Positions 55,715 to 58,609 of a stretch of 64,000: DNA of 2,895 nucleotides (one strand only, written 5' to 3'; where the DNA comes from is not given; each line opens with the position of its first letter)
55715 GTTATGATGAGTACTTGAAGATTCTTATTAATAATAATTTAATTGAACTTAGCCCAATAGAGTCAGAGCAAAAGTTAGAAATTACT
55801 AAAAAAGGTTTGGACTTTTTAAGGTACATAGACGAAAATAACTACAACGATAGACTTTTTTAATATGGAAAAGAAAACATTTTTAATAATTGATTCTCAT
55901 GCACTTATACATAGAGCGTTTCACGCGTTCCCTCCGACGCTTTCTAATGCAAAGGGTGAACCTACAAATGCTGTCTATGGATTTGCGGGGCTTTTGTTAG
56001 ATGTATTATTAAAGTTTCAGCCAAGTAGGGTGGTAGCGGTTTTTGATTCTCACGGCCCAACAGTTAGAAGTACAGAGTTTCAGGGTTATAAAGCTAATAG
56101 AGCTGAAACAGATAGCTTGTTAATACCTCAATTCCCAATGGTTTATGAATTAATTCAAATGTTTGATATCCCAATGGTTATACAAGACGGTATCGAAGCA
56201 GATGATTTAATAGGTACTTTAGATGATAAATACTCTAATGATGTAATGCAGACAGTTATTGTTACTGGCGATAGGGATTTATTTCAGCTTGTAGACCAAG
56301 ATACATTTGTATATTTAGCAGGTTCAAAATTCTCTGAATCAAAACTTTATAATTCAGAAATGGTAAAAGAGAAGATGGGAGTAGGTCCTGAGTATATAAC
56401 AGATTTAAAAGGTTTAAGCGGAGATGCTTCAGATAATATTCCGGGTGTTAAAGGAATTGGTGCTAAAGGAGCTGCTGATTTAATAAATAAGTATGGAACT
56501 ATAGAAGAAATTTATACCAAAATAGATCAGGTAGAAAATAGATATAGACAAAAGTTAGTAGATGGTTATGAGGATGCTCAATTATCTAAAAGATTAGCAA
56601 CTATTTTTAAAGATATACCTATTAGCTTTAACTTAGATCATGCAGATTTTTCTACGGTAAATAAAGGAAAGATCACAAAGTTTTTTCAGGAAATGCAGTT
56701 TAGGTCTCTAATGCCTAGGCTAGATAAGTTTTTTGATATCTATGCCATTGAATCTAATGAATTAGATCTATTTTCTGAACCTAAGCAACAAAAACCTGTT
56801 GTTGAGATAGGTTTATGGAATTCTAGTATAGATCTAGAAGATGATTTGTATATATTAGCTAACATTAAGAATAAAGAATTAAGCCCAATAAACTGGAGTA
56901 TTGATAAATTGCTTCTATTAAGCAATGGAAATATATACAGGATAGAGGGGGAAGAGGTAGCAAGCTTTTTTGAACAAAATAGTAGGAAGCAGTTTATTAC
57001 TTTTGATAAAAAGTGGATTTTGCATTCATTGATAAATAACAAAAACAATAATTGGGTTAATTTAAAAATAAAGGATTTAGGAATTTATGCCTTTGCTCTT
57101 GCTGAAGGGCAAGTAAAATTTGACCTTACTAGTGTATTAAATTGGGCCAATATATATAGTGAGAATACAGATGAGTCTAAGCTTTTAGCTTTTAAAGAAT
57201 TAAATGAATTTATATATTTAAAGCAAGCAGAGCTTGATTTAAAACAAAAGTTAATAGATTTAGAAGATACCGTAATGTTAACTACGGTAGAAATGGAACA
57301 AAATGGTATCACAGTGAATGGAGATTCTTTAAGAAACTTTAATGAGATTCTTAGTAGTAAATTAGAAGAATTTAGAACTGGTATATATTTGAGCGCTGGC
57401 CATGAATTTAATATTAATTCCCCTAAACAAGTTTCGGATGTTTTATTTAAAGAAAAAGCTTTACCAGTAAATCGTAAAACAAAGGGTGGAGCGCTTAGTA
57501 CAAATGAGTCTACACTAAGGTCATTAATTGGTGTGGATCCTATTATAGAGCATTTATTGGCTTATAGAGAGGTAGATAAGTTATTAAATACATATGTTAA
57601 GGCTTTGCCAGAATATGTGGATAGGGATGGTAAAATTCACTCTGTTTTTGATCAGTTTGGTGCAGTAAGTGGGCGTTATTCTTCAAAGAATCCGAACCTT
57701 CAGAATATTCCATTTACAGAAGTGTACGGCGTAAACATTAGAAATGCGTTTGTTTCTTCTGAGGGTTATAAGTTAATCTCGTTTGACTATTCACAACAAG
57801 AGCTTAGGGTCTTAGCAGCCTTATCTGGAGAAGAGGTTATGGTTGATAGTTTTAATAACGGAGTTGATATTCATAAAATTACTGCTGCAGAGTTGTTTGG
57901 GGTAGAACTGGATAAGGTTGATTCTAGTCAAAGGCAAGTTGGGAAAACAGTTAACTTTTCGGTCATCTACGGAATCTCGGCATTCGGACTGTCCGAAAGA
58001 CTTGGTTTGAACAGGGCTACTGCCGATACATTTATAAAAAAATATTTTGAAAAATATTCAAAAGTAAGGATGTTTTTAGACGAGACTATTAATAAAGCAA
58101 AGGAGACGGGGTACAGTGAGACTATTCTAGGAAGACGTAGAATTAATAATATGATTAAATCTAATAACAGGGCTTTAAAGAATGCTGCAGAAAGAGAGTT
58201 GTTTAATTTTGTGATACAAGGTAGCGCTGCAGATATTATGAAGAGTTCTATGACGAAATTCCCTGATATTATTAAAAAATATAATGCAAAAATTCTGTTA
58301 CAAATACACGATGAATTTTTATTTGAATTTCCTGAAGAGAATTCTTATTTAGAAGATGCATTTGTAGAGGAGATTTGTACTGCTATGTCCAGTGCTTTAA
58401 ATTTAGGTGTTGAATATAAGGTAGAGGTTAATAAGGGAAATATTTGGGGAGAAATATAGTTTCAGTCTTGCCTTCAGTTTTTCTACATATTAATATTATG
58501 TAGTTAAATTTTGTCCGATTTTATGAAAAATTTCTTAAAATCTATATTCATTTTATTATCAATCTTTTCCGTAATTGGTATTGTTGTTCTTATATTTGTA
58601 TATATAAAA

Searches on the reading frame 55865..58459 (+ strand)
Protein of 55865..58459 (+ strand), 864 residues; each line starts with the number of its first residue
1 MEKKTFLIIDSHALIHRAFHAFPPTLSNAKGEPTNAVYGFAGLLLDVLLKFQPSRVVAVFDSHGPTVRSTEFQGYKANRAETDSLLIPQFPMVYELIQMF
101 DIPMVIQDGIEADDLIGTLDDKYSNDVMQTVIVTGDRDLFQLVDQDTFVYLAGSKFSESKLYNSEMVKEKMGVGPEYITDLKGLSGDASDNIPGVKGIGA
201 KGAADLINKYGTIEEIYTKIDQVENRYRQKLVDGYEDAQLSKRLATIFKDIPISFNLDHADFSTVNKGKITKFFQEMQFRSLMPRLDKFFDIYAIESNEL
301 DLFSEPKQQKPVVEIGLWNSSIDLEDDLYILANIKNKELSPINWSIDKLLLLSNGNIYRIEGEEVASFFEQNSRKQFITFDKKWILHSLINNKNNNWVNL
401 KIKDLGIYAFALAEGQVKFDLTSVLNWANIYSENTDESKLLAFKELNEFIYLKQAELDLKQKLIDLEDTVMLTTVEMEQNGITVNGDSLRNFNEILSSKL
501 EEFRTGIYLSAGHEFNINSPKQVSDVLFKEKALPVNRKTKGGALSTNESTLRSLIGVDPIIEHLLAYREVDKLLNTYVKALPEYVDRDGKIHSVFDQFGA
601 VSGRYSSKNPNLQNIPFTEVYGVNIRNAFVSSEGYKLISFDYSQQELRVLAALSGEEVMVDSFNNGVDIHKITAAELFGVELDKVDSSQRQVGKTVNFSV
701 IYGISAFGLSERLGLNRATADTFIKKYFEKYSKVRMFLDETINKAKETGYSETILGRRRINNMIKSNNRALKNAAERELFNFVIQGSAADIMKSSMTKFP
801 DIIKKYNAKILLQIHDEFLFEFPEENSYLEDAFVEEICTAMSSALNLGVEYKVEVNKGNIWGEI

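Call 26: search_protein_families(library=pfam, proteins=[window:55865-58459:+], max_evalue=0.0001)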
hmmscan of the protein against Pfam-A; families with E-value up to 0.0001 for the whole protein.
window:55865-58459:+ (864 aa): 3 families
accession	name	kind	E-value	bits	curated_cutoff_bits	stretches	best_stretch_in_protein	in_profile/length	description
PF00476.26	DNA_pol_A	-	1.3e-125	419.8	34.3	1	488-863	3-381/381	DNA polymerase family A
PF02739.22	5_3_exonuc_N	-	1.1e-49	168.8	34.3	1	6-172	2-164/164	5'-3' exonuclease, N-terminal resolvase-like domain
PF01367.25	5_3_exonuc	-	2.8e-29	101.9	40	1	173-266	1-95/97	5'-3' exonuclease, C-terminal SAM fold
